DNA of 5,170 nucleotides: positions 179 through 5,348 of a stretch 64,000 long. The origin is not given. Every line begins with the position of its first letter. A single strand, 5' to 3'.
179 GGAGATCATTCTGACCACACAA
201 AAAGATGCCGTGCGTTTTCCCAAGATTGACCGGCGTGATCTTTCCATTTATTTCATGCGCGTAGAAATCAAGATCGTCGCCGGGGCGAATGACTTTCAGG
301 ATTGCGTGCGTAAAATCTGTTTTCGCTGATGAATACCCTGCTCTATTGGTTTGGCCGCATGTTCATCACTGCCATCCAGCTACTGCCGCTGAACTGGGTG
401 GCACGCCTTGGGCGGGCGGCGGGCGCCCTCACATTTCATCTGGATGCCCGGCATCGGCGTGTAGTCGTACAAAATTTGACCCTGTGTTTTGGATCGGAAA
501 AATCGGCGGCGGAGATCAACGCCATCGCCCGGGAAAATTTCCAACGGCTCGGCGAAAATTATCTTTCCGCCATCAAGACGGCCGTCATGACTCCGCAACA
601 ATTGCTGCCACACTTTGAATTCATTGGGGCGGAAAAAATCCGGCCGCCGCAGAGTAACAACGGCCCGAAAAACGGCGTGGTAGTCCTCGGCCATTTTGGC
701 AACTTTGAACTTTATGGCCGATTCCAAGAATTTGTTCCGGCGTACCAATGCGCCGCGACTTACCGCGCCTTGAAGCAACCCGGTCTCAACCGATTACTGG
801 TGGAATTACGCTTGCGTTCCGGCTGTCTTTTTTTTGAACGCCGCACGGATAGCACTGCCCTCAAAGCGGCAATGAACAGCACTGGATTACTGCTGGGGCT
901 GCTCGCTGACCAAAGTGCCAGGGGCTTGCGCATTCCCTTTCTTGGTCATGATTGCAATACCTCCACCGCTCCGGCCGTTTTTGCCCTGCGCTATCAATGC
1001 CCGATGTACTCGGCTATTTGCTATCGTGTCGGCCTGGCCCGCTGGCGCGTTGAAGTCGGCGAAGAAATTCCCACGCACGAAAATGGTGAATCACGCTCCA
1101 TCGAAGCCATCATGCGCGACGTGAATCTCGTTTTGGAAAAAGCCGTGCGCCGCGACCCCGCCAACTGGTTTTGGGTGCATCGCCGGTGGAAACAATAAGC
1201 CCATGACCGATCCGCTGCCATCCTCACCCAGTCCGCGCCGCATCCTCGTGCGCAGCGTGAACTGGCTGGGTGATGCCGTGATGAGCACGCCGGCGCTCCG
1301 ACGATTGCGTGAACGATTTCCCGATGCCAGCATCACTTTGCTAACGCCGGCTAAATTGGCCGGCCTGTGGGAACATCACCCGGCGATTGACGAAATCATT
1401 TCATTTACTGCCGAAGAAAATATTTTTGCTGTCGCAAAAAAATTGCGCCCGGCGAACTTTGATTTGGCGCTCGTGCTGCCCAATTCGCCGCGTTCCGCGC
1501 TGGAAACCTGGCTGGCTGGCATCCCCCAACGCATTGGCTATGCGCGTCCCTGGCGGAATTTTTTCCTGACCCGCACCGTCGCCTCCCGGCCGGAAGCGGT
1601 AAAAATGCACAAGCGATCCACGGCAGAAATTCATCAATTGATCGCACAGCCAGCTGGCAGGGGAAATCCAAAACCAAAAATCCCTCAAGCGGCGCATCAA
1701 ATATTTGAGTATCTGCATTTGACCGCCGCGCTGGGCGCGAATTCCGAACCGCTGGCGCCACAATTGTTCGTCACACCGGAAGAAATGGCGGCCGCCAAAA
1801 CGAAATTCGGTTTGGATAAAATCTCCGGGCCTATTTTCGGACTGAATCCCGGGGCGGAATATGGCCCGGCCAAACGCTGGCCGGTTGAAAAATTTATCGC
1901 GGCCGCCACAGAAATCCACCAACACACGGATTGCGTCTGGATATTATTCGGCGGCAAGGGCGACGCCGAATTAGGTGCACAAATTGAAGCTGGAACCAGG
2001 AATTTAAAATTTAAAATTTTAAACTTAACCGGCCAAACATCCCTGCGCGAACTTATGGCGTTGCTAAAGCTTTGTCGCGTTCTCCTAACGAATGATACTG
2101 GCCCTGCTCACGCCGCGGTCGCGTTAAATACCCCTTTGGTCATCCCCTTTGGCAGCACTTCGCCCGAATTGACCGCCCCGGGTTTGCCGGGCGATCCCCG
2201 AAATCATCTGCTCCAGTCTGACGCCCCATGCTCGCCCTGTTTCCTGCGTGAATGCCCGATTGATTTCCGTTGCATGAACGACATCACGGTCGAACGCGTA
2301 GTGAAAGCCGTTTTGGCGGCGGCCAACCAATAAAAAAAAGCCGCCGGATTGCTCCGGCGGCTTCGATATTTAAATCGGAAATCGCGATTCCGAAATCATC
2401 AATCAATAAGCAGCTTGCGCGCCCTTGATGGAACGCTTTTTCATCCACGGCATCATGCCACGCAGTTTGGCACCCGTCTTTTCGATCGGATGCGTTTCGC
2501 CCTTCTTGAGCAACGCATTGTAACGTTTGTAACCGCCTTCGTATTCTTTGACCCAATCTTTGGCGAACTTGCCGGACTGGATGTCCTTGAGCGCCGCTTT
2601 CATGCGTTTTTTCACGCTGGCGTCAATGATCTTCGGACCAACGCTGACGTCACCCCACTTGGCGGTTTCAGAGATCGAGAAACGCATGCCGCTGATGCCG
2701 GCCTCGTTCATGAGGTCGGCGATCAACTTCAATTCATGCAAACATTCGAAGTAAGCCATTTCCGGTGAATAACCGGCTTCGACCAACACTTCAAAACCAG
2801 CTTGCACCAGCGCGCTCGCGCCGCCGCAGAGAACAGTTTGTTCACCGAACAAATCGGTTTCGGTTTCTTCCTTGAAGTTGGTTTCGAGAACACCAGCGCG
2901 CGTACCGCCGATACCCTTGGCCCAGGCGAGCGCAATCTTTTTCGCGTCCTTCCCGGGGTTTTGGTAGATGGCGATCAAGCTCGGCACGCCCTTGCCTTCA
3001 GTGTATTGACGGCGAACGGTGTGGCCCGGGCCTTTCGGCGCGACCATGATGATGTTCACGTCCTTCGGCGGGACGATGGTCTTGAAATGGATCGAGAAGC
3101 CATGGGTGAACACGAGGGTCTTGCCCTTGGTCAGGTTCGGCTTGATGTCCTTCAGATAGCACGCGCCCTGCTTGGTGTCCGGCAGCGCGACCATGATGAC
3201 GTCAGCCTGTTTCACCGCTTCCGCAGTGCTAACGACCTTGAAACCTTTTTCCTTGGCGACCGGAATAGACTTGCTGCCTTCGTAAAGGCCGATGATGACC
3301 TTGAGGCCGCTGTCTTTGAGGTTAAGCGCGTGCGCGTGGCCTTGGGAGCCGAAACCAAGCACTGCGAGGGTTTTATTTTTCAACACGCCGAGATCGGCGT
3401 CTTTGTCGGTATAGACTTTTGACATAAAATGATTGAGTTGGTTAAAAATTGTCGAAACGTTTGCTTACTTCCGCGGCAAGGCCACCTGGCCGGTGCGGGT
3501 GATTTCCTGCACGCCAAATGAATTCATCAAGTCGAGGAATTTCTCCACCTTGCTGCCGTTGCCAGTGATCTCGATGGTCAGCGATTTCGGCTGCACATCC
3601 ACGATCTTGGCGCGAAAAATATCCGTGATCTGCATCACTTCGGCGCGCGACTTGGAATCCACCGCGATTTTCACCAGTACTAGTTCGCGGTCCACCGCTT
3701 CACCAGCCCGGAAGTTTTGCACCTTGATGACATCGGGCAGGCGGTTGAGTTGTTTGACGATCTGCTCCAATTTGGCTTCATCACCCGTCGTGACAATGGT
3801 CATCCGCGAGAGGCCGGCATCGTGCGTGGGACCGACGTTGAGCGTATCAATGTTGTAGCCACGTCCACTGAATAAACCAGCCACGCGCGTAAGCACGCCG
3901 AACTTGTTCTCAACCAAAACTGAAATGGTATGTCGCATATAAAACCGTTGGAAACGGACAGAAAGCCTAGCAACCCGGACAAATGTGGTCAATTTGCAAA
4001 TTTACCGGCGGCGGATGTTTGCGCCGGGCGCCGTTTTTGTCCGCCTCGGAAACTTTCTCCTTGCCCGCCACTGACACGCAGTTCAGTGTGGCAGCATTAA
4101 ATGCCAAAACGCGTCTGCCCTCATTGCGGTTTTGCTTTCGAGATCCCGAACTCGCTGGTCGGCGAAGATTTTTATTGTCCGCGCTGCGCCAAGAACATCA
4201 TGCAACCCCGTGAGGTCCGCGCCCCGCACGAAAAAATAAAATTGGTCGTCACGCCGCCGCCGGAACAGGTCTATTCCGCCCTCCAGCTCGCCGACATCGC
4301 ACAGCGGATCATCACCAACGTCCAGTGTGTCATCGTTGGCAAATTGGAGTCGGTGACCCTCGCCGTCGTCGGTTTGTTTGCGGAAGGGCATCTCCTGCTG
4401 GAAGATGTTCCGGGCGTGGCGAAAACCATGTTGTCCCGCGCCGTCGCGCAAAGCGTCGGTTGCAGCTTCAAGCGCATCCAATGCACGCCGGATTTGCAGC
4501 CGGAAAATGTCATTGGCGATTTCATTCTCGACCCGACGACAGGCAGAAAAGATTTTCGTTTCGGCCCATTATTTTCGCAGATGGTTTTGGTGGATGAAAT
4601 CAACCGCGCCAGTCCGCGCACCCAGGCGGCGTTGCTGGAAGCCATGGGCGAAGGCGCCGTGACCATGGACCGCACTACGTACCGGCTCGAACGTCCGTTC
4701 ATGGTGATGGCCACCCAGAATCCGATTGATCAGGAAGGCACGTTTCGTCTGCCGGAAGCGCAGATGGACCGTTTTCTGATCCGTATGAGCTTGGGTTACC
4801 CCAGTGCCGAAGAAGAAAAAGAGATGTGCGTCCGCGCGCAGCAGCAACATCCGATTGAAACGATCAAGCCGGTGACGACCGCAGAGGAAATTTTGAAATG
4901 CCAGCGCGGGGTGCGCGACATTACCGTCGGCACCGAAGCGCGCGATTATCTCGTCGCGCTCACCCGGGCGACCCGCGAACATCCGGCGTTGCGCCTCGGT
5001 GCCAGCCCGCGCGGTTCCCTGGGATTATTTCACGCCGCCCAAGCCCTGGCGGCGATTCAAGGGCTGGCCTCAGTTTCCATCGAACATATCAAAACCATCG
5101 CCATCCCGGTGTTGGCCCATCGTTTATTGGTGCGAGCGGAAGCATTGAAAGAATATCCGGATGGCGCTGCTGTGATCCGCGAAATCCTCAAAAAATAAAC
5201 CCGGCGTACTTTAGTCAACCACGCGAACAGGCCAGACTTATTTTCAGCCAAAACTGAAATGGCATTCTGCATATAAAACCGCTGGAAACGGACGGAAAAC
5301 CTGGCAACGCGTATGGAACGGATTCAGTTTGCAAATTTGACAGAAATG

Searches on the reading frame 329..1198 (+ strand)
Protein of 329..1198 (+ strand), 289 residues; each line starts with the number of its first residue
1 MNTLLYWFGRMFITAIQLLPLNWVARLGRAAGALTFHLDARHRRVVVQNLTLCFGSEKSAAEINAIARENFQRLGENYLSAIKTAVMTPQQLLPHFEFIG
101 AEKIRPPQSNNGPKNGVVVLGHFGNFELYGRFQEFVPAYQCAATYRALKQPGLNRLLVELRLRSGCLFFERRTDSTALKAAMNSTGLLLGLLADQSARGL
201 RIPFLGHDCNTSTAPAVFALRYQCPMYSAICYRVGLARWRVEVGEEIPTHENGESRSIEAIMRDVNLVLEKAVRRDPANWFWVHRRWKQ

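Call 71: search_protein_families(library=pfam, proteins=[window:329-1198:+], max_evalue=0.0001)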
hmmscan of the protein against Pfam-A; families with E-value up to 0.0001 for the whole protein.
window:329-1198:+ (289 aa): 1 family
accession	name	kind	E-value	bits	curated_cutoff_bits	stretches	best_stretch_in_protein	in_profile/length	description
PF03279.18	Lip_A_acyltrans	-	1.4e-41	143.1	22.3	1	4-288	14-294/295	Bacterial lipid A biosynthesis acyltransferase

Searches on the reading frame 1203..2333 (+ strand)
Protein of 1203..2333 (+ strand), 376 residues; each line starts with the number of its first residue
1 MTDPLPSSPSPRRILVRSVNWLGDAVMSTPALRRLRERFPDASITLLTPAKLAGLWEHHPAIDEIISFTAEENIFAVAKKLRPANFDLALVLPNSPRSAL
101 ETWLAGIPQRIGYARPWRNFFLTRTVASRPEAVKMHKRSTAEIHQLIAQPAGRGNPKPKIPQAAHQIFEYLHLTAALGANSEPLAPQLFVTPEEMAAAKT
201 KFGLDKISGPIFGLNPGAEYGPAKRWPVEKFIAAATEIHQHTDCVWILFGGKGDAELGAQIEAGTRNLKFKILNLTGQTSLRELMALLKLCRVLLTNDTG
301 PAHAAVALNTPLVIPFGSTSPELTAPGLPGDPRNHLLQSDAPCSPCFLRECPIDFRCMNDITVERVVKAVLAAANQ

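Call 71: search_protein_families(library=pfam, proteins=[window:1203-2333:+], max_evalue=0.0001)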
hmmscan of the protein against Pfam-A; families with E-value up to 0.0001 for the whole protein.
window:1203-2333:+ (376 aa): 1 family
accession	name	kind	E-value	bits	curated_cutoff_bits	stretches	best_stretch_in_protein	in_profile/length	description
PF01075.23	Glyco_transf_9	-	4.6e-38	131.4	22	1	75-353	2-243/247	Glycosyltransferase family 9 (heptosyltransferase)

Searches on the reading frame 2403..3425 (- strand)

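Call 71: search_protein_families(library=pfam, proteins=[window:2403-3425:-], max_evalue=0.0001)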
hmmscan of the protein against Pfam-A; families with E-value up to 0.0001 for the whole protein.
window:2403-3425:- (340 aa): 5 families
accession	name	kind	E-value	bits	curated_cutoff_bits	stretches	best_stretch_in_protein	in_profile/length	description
PF07991.19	KARI_N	-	4.7e-73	244.6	20.6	1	14-178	1-165/165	Acetohydroxy acid isomeroreductase, NADPH-binding domain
PF01450.25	KARI_C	-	4.8e-62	209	29.1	1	184-327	1-144/144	Ketol-acid reductoisomerase, C-terminal domain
PF02826.25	2-Hacid_dh_C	-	1.1e-08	35.2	25.1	1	14-87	33-105/178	D-isomer specific 2-hydroxyacid dehydrogenase, NAD binding domain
PF03807.23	F420_oxidored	-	4e-07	31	21.6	1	20-104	2-88/94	NADP oxidoreductase coenzyme F420-dependent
PF03446.21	NAD_binding_2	-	1.3e-06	29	21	1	20-105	2-90/161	NAD binding domain of 6-phosphogluconate dehydrogenase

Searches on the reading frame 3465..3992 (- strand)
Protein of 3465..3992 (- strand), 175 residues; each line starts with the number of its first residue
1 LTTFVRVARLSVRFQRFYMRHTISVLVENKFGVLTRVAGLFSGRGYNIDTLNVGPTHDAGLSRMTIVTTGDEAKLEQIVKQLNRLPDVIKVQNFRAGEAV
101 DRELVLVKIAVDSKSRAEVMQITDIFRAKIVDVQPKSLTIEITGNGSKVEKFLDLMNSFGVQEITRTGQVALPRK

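Call 71: search_protein_families(library=pfam, proteins=[window:3465-3992:-], max_evalue=0.0001)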
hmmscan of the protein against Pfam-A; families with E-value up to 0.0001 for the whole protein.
window:3465-3992:- (175 aa): 5 families
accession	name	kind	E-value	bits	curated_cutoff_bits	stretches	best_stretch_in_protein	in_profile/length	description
PF10369.15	ALS_ss_C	-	1.8e-32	111.6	23.2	1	102-174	1-73/74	Small subunit of acetolactate synthase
PF22629.2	ACT_AHAS_ss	-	1.7e-25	89.4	27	1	23-90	1-67/67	AHAS small subunit-like ACT domain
PF01842.31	ACT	-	2.7e-15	56.2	27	1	21-86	1-65/66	ACT domain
PF13710.12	ACT_5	-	1.6e-14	53.9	27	1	32-91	4-62/62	ACT domain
PF13291.12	ACT_4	-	3.1e-07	31.4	27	1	22-92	8-79/80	ACT domain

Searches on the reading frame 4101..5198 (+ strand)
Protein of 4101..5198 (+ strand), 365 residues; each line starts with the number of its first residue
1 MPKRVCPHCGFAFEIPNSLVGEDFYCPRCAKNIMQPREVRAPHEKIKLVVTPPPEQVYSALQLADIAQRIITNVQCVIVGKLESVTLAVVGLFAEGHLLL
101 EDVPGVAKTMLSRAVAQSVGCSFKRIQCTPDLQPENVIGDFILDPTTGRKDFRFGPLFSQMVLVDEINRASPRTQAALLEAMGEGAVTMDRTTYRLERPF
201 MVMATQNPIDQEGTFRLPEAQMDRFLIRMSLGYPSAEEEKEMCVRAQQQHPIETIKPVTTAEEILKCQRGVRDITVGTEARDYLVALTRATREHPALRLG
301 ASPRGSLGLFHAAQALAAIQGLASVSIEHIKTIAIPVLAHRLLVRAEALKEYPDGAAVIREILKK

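Call 71: search_protein_families(library=pfam, proteins=[window:4101-5198:+], max_evalue=0.0001)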
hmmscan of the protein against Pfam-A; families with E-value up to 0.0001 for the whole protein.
window:4101-5198:+ (365 aa): 4 families
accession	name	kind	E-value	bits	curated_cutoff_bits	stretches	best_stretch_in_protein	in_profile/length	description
PF07726.17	AAA_3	-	2.9e-55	186.1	27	1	97-227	1-131/131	ATPase family associated with various cellular activities (AAA)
PF17863.7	AAA_lid_2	-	2.8e-19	69.1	22.7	1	289-362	1-74/74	AAA lid domain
PF07728.20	AAA_5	-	8.2e-14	52.2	22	1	97-225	1-139/139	AAA domain (dynein-related subfamily)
PF20030.5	bpMoxR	-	1.4e-08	34.5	27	1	69-238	5-173/205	MoxR domain in the MoxR-vWA-beta-propeller ternary systems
